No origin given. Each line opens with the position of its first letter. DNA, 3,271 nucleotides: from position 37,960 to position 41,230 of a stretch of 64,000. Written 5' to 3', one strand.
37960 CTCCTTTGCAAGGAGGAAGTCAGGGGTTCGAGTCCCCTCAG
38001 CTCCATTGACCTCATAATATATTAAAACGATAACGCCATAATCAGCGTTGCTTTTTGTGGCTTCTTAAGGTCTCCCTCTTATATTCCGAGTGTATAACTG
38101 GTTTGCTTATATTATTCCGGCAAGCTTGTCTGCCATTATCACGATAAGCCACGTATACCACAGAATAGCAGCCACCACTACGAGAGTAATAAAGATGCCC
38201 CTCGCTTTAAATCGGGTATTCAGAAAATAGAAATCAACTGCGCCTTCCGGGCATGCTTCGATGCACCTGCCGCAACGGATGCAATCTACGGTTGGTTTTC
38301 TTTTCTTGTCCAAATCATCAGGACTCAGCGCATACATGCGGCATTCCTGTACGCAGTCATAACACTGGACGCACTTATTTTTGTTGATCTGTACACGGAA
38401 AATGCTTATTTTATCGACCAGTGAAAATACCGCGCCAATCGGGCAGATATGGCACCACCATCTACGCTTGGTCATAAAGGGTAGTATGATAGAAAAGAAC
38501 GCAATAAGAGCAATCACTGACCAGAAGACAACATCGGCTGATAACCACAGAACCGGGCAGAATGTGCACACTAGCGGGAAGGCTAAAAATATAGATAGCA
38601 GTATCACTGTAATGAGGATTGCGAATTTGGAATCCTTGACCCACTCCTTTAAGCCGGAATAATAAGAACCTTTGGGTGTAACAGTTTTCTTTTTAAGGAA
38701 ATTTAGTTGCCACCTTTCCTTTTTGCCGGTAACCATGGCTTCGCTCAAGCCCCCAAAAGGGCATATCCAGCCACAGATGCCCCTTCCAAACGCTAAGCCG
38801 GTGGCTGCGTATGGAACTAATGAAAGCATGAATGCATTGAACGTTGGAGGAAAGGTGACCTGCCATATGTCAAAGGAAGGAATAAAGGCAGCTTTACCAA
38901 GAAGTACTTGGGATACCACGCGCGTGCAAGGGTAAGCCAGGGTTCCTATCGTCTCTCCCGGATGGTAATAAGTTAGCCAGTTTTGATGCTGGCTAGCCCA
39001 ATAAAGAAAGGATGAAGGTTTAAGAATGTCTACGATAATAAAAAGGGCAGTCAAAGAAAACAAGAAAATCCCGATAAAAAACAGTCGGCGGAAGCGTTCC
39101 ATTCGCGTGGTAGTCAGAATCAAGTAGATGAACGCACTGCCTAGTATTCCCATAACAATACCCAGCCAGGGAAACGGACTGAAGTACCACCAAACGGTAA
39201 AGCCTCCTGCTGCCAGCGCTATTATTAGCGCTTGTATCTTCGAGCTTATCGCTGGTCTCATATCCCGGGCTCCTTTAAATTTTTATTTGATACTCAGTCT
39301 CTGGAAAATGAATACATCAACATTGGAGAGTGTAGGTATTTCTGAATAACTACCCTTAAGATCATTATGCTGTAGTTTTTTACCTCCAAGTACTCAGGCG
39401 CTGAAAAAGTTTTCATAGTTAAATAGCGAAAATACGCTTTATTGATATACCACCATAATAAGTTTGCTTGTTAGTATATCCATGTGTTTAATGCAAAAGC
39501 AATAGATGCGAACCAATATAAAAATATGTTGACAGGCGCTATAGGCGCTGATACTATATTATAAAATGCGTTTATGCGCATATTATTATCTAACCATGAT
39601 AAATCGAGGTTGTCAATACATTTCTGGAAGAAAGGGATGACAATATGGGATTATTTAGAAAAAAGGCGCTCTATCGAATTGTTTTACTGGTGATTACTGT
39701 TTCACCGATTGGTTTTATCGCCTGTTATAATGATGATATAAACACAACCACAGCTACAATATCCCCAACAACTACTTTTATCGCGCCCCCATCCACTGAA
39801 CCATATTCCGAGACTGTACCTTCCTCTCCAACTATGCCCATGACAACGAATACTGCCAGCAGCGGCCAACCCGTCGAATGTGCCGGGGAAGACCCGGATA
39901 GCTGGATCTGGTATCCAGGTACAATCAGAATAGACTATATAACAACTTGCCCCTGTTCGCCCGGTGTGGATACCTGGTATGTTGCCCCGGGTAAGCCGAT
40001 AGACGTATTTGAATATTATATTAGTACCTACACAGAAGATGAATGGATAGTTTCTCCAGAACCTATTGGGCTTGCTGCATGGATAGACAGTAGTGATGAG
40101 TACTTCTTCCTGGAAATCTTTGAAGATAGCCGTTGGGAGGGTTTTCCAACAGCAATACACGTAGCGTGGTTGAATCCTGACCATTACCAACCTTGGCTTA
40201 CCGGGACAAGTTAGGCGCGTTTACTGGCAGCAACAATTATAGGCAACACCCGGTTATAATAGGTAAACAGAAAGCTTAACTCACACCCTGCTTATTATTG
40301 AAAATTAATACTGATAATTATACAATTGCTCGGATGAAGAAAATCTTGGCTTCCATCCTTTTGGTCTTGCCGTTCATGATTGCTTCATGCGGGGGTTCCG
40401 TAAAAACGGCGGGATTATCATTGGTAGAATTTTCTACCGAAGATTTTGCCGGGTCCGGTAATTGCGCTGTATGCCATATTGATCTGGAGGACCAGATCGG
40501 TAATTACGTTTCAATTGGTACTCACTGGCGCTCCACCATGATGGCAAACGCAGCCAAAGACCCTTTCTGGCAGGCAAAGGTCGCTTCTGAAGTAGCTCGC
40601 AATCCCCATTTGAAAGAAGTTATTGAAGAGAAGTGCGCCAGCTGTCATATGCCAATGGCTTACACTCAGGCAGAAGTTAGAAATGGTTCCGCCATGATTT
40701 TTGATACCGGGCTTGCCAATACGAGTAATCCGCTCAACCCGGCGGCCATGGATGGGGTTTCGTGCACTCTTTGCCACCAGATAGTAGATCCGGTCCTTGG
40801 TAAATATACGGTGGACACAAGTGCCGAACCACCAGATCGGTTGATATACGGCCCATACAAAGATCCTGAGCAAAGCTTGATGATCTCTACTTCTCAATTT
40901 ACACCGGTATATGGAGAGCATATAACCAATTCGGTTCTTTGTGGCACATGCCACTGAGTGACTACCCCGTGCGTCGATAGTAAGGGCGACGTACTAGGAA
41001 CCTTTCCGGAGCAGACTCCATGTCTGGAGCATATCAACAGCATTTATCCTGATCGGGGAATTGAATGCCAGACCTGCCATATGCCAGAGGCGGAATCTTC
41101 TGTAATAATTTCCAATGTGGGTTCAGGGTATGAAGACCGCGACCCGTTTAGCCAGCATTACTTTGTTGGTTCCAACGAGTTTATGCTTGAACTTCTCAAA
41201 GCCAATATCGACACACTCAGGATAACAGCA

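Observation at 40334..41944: Pentahaem cytochrome lipoprotein interrupted by a single in-frame TGA with a SECIS-like hairpin 12 nt downstream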

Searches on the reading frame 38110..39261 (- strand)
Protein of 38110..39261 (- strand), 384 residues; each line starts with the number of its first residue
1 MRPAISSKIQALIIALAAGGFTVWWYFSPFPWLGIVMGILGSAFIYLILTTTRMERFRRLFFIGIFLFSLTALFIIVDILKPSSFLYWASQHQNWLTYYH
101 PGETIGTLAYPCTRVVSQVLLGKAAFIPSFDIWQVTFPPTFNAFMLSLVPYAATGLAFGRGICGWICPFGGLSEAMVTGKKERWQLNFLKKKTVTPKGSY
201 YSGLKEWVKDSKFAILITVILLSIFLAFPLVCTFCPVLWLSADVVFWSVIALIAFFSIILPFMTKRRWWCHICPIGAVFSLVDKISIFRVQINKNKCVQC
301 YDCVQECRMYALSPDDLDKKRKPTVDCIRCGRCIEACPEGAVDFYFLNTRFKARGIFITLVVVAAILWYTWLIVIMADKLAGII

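Call 39: search_protein_families(library=pfam, proteins=[window:38110-39261:-], max_evalue=0.00001)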
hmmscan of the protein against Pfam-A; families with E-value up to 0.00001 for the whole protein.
window:38110-39261:- (384 aa): 7 families
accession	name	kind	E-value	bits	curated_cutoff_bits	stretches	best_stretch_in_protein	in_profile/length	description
PF12801.12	Fer4_5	-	7.4e-10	39.1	22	1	148-176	10-37/48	4Fe-4S binding domain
PF12838.12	Fer4_7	-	1.1e-08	35.8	27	1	296-341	1-52/52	4Fe-4S dicluster domain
PF12837.12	Fer4_6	-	4.2e-08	33.2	25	0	290-311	2-23/24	4Fe-4S binding domain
PF13187.11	Fer4_9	-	5.2e-08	33.2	27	1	296-341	1-51/52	4Fe-4S dicluster domain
PF13237.11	Fer4_10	-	3.9e-07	30.3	25.5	1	290-338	2-53/53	4Fe-4S dicluster domain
PF00037.32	Fer4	-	8.8e-07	28.9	21.1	0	326-342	7-23/24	4Fe-4S binding domain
PF12797.12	Fer4_2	-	5.5e-06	26.5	24.5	0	327-339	10-22/22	4Fe-4S binding domain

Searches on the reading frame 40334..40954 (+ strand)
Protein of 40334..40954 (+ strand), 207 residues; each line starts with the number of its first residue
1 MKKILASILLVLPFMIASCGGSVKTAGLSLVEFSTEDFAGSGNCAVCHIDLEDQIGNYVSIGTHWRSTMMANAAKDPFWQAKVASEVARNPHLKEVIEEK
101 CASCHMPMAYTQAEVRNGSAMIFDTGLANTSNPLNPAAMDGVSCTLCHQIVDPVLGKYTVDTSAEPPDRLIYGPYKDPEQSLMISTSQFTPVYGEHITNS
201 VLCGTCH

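Call 49: find_homologous_proteins(query=window:40334-40954:+, max_evalue=1e-20)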
Query window:40334-40954:+ (207 aa): 146 proteins with E <= 1e-20 among 361 candidates; the best 120 are listed.
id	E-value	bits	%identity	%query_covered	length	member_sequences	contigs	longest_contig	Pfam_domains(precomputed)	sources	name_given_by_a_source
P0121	8.9e-136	468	99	100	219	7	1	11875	PF14537.12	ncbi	ncbi:MAG: multiheme c-type cytochrome [Dehalococcoidales bacterium]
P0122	5.8e-111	387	80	100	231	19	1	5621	PF14522.12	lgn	-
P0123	1.5e-107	376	88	88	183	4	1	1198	PF14537.12,PF14522.12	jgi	jgi:ferredoxin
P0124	2.5e-91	323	65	100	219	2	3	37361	PF14537.12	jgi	-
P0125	6.6e-89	315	63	100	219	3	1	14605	PF14537.12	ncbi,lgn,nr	ncbi:MAG: hypothetical protein JW954_01805 [Dehalococcoidaceae bacterium]|nr:hypothetical protein [D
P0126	4.0e-86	306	63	100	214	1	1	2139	PF14537.12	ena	-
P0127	8.0e-83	295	62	100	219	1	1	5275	-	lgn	-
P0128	8.7e-83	295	70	87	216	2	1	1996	PF14522.12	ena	-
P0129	1.3e-82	294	63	100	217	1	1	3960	PF14522.12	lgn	-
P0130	2.1e-82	294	70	88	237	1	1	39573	PF14522.12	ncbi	ncbi:MAG: hypothetical protein ABH934_02645 [Chloroflexota bacterium]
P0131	2.7e-82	293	61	100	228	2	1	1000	PF14522.12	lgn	-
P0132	5.2e-82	292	61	100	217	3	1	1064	-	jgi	-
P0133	4.5e-81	289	68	87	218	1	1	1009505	PF14522.12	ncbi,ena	-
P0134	8.4e-81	288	64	99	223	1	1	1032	PF13442.12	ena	-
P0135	1.5e-80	288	68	89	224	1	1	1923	PF14522.12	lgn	-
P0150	2.6e-75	271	59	99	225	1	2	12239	PF14537.12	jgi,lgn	-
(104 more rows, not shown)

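Call 52: find_encoding_contigs(protein=P0133, flank=10000, max_places=1)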
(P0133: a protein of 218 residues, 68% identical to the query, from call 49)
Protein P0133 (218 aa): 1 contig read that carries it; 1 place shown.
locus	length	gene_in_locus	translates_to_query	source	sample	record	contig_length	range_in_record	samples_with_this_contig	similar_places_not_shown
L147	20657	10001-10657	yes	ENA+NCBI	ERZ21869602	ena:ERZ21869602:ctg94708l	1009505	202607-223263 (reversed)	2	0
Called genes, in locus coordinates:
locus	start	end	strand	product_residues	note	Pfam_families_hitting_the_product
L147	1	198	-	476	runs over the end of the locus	PF01171:ATP_bind_3, PF11734:TilS_C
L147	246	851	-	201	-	PF00300:His_Phos_1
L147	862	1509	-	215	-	PF10105:DUF2344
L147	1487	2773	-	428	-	PF01595:CNNM, PF00571:CBS (weak), PF03471:CorC_HlyC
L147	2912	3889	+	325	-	PF00814:TsaD, PF22521:HypF_C_2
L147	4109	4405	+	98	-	PF00166:Cpn10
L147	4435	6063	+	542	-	PF00118:Cpn60_TCP1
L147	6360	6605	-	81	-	-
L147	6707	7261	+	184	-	-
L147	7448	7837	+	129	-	PF08818:DUF1801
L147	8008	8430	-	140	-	PF12728:HTH_17, PF13411:MerR_1 (faint), PF00376:MerR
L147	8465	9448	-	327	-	-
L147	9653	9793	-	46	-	PF18930:DUF5679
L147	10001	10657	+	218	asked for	PF14522:Cytochrome_C7 (faint)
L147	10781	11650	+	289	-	-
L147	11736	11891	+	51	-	-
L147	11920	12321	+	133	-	PF06094:GGACT, PF13772:AIG2_2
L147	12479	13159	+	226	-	PF01386:Ribosomal_L25p, PF14693:Ribosomal_TL5_C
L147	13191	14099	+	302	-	PF02463:SMC_N (faint), PF00005:ABC_tran, PF13304:AAA_21, PF13732:DrrA1-3_C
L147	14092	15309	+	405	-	PF12679:ABC2_membrane_2, PF12698:ABC2_membrane_3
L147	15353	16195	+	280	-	PF04909:Amidohydro_2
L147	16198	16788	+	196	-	PF02834:LigT_PEase, PF10469:AKAP7_NLS, PF13563:2_5_RNA_ligase2, PF02834:LigT_PEase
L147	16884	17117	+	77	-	-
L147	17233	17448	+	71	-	-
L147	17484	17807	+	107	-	PF18912:DZR_2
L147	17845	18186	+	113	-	PF00156:Pribosyltran (weak)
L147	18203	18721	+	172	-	PF02482:Ribosomal_S30AE, PF16321:Ribosom_S30AE_C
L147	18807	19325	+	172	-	PF01035:DNA_binding_1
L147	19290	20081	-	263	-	PF20582:UPF0758_N, PF04002:RadC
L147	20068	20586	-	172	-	PF01209:Ubie_methyltran, PF13489:Methyltransf_23, PF05175:MTS (weak), PF01728:FtsJ (weak), PF13847:Methyltransf_31, PF08241:Methyltransf_11, PF08242:Methyltransf_12, PF13649:Methyltransf_25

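Call 53: find_encoding_contigs(protein=P0130, flank=10000, max_places=1)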
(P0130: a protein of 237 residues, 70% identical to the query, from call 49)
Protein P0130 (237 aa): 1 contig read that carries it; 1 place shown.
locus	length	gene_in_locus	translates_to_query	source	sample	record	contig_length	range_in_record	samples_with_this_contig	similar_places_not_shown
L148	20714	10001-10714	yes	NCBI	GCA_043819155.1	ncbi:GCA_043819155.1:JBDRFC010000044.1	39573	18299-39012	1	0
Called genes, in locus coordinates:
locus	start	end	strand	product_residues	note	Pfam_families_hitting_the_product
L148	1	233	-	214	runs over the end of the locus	PF10105:DUF2344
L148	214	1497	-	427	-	PF01595:CNNM, PF00571:CBS, PF03471:CorC_HlyC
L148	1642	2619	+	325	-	PF00814:TsaD, PF22521:HypF_C_2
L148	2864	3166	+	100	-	PF00166:Cpn10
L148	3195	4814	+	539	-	PF00118:Cpn60_TCP1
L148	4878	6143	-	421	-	PF00675:Peptidase_M16, PF05193:Peptidase_M16_C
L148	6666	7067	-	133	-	-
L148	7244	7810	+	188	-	PF02660:G3P_acyltransf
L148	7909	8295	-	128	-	PF00376:MerR, PF01381:HTH_3 (faint), PF12728:HTH_17, PF13384:HTH_23 (faint), PF13411:MerR_1 (weak), PF13542:HTH_Tnp_ISL3 (faint)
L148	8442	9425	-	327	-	-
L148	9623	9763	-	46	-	PF18930:DUF5679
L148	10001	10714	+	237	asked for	PF14522:Cytochrome_C7 (faint)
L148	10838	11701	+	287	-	-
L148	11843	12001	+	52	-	PF11295:DUF3096 (weak)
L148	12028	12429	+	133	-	PF06094:GGACT, PF13772:AIG2_2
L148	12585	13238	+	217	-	PF01386:Ribosomal_L25p, PF14693:Ribosomal_TL5_C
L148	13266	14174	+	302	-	PF02463:SMC_N (faint), PF00005:ABC_tran, PF13304:AAA_21, PF13732:DrrA1-3_C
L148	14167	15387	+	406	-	PF12679:ABC2_membrane_2, PF12698:ABC2_membrane_3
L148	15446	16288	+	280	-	PF04909:Amidohydro_2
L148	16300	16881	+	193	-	PF10469:AKAP7_NLS, PF02834:LigT_PEase, PF13563:2_5_RNA_ligase2, PF02834:LigT_PEase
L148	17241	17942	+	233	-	PF18912:DZR_2, PF00156:Pribosyltran (weak)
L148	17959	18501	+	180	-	PF02482:Ribosomal_S30AE, PF16321:Ribosom_S30AE_C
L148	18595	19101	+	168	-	PF02870:Methyltransf_1N (weak), PF01035:DNA_binding_1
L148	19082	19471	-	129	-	PF09394:Inhibitor_I42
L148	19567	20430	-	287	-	PF03477:ATP-cone (weak), PF04471:Mrr_cat (weak), PF22357:AF1548-like_C (faint)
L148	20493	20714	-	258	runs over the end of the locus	PF20582:UPF0758_N, PF04002:RadC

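Call 54: find_encoding_contigs(protein=P0150, flank=6000, max_places=1)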
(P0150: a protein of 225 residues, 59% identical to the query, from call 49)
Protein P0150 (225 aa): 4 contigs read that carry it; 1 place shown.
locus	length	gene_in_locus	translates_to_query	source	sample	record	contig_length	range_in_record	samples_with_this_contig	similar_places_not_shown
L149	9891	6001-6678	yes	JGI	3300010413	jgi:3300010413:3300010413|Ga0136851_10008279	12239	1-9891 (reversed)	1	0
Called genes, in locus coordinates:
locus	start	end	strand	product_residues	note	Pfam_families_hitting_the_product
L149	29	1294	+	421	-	PF09861:Lar_N, PF21113:LarA_C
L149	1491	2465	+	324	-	PF01073:3Beta_HSD, PF01370:Epimerase, PF16363:GDP_Man_Dehyd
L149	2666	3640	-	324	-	PF02779:Transket_pyr, PF02780:Transketolase_C, PF17147:PFOR_II (weak)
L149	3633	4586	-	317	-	PF00456:Transketolase_N, PF00676:E1_dh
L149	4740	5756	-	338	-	PF08240:ADH_N, PF00107:ADH_zinc_N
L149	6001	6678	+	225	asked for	PF14537:Cytochrom_c3_2 (faint)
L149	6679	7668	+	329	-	-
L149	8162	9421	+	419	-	PF02515:CoA_transf_3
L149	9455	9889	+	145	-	?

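Call 77: find_encoding_contigs(protein=P0121, flank=6000, max_places=3)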
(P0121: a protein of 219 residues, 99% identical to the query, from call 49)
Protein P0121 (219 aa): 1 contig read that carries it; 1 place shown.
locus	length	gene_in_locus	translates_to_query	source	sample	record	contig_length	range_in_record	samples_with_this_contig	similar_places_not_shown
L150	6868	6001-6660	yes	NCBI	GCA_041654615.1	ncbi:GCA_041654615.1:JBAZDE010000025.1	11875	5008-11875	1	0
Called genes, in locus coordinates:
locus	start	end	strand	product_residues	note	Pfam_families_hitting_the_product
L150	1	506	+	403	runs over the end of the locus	PF09376:NurA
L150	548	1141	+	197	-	-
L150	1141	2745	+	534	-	PF09378:HAS-barrel (weak), PF01935:DUF87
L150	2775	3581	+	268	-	PF01734:Patatin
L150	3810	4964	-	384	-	PF12801:Fer4_5 (weak), PF13484:Fer4_16 (faint), PF00037:Fer4 (faint), PF12797:Fer4_2 (faint), PF12837:Fer4_6 (faint), PF12838:Fer4_7 (weak), PF13187:Fer4_9, PF13237:Fer4_10 (weak)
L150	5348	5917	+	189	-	-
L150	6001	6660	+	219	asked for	PF14537:Cytochrom_c3_2 (faint)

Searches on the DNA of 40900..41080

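Call 78: search_rna_families(source=window, start=40900, end=41080, threshold=evalue, max_evalue=10, show_alignments=2)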
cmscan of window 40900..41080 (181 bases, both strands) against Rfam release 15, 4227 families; matches with E-value up to 10: 0.
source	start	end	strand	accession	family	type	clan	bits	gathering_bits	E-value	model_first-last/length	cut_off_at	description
